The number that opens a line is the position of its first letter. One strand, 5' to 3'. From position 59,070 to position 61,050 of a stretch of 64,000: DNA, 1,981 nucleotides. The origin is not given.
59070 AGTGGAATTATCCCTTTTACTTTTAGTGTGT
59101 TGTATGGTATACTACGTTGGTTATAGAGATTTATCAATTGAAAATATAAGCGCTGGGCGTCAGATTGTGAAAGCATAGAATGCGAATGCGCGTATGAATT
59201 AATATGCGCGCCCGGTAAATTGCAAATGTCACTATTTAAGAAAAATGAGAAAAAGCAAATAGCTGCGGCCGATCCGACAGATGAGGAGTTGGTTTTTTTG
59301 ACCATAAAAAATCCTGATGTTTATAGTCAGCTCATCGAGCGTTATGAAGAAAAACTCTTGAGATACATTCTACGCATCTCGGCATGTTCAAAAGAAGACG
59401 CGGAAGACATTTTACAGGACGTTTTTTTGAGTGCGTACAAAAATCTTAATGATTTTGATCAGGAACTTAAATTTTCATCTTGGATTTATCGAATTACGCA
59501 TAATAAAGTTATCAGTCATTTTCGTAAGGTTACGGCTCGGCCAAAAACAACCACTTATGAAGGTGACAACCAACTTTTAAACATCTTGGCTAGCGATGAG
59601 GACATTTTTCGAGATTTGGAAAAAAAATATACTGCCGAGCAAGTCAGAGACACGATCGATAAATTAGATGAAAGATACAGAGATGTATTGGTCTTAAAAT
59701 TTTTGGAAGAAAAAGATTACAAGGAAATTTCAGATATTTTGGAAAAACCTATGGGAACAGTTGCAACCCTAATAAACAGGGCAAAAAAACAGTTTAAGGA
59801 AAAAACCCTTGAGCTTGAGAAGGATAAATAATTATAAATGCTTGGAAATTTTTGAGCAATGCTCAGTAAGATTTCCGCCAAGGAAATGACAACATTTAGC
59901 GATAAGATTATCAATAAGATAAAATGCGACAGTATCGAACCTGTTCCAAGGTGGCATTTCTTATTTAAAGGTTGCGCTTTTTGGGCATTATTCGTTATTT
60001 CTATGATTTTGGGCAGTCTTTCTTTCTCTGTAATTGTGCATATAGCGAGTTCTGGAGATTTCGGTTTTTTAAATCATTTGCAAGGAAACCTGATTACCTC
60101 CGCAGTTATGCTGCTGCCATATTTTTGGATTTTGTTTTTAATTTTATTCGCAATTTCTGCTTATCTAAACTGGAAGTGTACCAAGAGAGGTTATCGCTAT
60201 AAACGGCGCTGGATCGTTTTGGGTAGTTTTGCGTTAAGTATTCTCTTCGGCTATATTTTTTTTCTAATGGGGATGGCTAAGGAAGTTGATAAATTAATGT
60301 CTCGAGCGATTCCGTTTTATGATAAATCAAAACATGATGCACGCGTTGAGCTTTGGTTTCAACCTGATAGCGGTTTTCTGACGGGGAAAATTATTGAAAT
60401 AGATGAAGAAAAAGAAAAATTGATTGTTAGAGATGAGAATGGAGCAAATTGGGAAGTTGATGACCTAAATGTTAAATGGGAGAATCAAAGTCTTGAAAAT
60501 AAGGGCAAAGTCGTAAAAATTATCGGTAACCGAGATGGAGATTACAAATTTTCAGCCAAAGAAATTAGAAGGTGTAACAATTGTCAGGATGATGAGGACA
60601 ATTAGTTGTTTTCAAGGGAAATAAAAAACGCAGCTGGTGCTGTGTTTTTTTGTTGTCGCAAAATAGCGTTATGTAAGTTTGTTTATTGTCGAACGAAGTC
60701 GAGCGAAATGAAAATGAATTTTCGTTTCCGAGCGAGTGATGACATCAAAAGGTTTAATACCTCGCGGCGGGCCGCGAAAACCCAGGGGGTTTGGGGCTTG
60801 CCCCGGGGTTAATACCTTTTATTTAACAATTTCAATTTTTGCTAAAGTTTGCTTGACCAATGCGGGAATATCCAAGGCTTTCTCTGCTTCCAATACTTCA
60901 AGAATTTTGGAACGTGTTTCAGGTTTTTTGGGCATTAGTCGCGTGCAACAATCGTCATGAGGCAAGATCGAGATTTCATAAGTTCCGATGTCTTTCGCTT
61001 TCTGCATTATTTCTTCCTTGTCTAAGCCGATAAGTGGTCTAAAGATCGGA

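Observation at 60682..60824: Copy B of the structured repeat, wedged between a putative anti-sigma gene and thiI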

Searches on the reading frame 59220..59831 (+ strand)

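Call 55: search_protein_families(library=pfam, proteins=[window:59220-59831:+], max_evalue=0.01)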
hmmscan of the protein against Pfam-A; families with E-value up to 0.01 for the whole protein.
window:59220-59831:+ (203 aa): 3 families
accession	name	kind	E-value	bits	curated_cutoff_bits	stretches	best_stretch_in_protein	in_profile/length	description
PF04542.20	Sigma70_r2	-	1.2e-16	60.6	24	1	38-104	1-68/71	Sigma-70 region 2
PF08281.18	Sigma70_r4_2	-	3.9e-14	52.5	25.7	1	140-191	2-53/54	Sigma-70, region 4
PF04545.22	Sigma70_r4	-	4.2e-07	29.8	24.1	1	146-190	2-46/50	Sigma-70, region 4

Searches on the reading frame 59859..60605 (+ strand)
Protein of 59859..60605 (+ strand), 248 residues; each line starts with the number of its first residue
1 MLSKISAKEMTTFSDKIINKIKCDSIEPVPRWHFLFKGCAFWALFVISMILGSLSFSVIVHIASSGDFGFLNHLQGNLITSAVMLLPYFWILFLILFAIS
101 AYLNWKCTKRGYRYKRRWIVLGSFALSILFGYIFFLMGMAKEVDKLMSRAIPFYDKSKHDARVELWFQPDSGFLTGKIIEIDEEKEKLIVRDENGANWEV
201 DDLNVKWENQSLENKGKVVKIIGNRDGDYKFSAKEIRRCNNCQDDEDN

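Call 55: search_protein_families(library=pfam, proteins=[window:59859-60605:+], max_evalue=0.01)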
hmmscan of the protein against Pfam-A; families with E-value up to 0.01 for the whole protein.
window:59859-60605:+ (248 aa): 0 families

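Call 87: find_encoding_contigs(protein=window:59859-60605:+, flank=3000, max_places=10)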
Protein window:59859-60605:+ (248 aa): 3 contigs read that carry it; 2 places shown.
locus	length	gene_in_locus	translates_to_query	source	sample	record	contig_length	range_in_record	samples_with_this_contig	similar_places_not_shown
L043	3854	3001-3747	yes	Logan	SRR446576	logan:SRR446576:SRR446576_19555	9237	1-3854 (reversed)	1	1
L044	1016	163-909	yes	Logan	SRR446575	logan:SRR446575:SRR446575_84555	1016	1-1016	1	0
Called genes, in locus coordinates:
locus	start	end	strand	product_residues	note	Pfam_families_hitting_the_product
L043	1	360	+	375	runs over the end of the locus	PF01168:Ala_racemase_N, PF00842:Ala_racemase_C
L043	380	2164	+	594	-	PF08439:Peptidase_M3_N, PF01432:Peptidase_M3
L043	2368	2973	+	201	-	PF04542:Sigma70_r2, PF08281:Sigma70_r4_2, PF04545:Sigma70_r4 (weak)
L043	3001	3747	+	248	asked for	-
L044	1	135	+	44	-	?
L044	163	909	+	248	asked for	-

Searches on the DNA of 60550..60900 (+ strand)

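Call 9: search_rna_families(source=window, start=60550, end=60900, threshold=evalue, max_evalue=10, show_alignments=3)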
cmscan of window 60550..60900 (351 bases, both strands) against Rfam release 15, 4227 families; matches with E-value up to 10: 6.
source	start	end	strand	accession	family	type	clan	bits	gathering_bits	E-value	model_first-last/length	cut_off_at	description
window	60706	60764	+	RF01143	sR16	Gene; snRNA; snoRNA; CD-box;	-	18.3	70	0.29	1-53/53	no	Small nucleolar RNA sR16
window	60554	60653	+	RF02376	antisense_SR1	Gene; sRNA;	-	17.9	45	0.21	1-210/210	no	SR1 sRNA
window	60550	60653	+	RF00166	PrrB_RsmZ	Gene; sRNA;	CL00106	15.1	44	0.25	33-133/133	5'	PrrB/RsmZ RNA family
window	60745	60822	+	RF00783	mir-484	Gene; miRNA;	-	14.5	40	3.5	1-67/67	no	mir-484 microRNA precursor family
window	60758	60812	+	RF03338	MIR4416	Gene; miRNA;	-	13.5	70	2.8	1-147/147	no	MIR4416 microRNA precursor family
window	60550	60621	-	RF02706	TeloSII_ncR30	Gene; sRNA;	-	10.6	86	3.9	1-81/226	3'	TeloSII non coding RNA 30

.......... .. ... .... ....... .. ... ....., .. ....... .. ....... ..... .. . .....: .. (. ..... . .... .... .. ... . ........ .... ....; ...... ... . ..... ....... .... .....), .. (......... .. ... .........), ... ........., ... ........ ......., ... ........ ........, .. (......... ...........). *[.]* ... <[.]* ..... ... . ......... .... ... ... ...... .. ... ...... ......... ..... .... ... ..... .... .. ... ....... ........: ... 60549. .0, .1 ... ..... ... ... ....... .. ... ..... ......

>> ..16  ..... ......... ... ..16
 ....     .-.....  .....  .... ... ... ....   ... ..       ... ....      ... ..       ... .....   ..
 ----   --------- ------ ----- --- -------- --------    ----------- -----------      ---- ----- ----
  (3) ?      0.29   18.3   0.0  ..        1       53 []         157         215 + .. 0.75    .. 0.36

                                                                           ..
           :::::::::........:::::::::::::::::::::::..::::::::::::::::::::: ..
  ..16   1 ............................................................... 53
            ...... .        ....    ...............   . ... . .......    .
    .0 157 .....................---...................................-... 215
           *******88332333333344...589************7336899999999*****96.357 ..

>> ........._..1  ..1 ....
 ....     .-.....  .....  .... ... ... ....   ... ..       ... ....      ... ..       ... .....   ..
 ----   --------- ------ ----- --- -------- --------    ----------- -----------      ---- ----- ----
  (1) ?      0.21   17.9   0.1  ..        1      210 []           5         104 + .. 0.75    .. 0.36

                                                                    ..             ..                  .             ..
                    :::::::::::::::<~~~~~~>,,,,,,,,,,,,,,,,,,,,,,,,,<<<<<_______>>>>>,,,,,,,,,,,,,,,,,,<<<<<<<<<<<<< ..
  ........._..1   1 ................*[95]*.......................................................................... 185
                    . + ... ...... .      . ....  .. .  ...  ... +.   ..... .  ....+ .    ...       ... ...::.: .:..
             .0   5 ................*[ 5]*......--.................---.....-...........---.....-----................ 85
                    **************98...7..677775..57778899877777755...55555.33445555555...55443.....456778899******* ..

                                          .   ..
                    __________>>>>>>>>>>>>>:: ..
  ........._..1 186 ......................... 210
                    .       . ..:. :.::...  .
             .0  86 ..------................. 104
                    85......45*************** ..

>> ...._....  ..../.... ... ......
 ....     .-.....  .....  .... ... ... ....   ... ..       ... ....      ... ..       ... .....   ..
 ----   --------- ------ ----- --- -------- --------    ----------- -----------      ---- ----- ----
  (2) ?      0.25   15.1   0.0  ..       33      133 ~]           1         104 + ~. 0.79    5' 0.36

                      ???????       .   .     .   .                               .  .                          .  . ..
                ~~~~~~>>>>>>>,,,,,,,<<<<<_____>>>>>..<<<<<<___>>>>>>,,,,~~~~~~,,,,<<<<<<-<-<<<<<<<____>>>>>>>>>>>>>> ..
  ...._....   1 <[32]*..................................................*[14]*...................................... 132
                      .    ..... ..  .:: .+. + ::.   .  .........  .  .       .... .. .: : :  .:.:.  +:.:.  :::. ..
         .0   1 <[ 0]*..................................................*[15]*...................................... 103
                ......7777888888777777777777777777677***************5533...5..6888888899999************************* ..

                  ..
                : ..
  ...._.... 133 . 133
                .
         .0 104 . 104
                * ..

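Call 51: build_rna_model(alignment_id=A3, structure=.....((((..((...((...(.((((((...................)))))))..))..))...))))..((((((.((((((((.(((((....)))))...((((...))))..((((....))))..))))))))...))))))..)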
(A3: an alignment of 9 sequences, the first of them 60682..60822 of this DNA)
Model R1 built from alignment A3 (9 sequences, 151 columns); structure: as given.
model positions 144; base pairs 42; branch points 3; effective number of sequences 0.89; information 0.591 bits per position. Calibrated on 0.2 Mb of random sequence (short: E-values are rough).
structure used (alignment columns):
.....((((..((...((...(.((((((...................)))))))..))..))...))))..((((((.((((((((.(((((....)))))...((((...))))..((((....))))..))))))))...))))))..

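Call 52: search_with_rna_model(model_id=R1, sources=[window, L001, L002, L003, L006, L007, L008, L009, L010, L011, L012, L013, L014, L015, L016, L017, L018, L019, L020, L021, L022], max_evalue=1)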
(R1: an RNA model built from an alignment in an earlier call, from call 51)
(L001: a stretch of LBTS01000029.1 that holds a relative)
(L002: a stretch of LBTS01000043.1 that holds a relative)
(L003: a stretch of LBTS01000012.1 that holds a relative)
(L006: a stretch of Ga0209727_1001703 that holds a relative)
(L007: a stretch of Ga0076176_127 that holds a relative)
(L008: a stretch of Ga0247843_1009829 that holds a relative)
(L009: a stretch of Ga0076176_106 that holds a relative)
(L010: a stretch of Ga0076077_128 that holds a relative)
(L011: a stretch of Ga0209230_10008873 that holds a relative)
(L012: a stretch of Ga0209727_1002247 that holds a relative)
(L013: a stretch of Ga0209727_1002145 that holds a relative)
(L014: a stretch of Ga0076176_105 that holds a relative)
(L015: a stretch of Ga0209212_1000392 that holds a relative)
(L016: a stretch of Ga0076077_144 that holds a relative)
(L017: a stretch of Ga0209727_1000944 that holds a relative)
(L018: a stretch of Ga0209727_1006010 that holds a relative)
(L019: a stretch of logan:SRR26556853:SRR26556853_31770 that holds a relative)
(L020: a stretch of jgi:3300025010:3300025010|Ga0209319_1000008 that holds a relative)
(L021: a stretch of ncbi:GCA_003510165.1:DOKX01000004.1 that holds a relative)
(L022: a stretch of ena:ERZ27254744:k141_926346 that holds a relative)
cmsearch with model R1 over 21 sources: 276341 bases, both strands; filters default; matches with E-value up to 1: 37.
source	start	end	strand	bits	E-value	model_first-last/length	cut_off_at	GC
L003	2933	3076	+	176.7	3.3e-34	1-144/144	no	0.45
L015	255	398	-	176.7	3.3e-34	1-144/144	no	0.45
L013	5669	5811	+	168.3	1.9e-32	1-144/144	no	0.44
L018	2129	2277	+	163.5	1.8e-31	1-144/144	no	0.48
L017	625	773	+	163.4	2e-31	1-144/144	no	0.47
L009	13864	14012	-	159.3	1.4e-30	1-144/144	no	0.5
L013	13718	13866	+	159.3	1.4e-30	1-144/144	no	0.5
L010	1908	2049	+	157.7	2.9e-30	1-144/144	no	0.46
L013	12181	12325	-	155.2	9.6e-30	1-144/144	no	0.43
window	60682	60822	+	151.5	5.7e-29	1-144/144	no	0.48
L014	6900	7029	-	150.6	8.8e-29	1-144/144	no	0.47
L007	2512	2643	-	150.1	1.1e-28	1-144/144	no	0.48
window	13491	13630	+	149.7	1.4e-28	1-144/144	no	0.46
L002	241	419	-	149.2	1.7e-28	1-144/144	no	0.51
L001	2167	2308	+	93.9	5.1e-17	1-144/144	no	0.44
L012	7520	7611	-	78.7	7.6e-14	1-144/144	no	0.43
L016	6196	6287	+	78.7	7.6e-14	1-144/144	no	0.43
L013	9015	9100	-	72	1.8e-12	1-144/144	no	0.35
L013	12110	12261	+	48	1.8e-07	1-144/144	no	0.43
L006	588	718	+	44.8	8.2e-07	1-144/144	no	0.51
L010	1146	1276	-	44.8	8.2e-07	1-144/144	no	0.51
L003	2996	3089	-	40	8.2e-06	1-144/144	no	0.41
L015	242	335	+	40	8.2e-06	1-144/144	no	0.41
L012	11089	11186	+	38.9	1.4e-05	1-144/144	no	0.35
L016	2829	2926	-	38.9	1.4e-05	1-144/144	no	0.35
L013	13786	13896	-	37.6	2.6e-05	1-144/144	no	0.45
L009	13834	13944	+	37.5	2.6e-05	1-144/144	no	0.46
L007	2498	2592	+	35.3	7.6e-05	1-144/144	no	0.46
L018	2197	2291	-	35.3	7.6e-05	1-144/144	no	0.46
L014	6879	6980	+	34.6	0.00011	1-144/144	no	0.42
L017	693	794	-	34.6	0.00011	1-144/144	no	0.42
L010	1971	2092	-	33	0.00023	1-144/144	no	0.46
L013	5731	5841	-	32.2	0.00034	1-144/144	no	0.46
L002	211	351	+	22.6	0.033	1-144/144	no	0.49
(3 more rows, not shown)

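Call 73: search_with_rna_model(model_id=R1, sources=[L025, L026, L027, L028, L029, L030, L031, L032, L033, L034, L035, L036, L037, L038, L039, L040, L041, L042, L023, L024], max_evalue=1)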
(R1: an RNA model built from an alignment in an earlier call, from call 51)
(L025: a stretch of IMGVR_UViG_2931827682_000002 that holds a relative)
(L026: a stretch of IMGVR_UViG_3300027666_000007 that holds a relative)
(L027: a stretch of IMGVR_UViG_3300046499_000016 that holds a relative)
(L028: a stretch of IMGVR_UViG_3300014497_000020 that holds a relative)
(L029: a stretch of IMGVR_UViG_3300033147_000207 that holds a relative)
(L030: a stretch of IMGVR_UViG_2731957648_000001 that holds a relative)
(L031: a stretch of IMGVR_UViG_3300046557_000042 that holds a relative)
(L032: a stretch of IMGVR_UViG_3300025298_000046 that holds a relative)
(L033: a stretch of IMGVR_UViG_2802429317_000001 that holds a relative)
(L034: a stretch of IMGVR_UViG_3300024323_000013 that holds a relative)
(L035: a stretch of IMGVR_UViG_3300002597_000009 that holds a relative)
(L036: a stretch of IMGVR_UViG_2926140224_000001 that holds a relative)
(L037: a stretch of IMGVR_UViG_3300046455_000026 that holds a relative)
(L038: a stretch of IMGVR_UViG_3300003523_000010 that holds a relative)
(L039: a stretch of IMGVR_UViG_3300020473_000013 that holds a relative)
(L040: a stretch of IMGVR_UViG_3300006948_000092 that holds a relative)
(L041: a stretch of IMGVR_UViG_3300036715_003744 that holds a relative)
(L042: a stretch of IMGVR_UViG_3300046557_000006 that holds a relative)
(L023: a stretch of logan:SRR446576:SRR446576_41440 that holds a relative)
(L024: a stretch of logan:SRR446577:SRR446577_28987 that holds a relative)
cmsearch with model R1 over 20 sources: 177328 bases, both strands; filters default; matches with E-value up to 1: 2.
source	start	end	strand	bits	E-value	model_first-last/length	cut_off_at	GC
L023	1103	1131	+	22.4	0.024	1-29/144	3'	0.45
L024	998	1026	+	22.4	0.024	1-29/144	3'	0.45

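Call 74: search_dna_similar(query=window:60682-60822:+, collection=plasmids, mode=distant, max_evalue=0.001, max_rows=5)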
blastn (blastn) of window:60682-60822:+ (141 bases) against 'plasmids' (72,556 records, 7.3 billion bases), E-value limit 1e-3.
No match.

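Call 75: search_dna_similar(query=window:60682-60822:+, collection=phages, mode=distant, max_evalue=0.001, max_rows=5)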
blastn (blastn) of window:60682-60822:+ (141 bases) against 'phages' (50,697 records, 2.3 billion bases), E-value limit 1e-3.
No match.

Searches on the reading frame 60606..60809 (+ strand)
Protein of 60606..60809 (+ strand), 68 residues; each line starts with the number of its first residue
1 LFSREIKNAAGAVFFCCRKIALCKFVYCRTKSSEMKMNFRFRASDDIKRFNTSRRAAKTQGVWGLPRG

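Call 84: search_protein_representatives(protein=window:60606-60809:+)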
Query: 68 residues. Proteins with E-value up to 0.001 (for the whole library): 1; up to 1e-10: 0; up to 1e-30: 0. The best 1 are listed.
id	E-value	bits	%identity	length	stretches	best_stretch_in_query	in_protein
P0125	6.1e-05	39.3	69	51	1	34-68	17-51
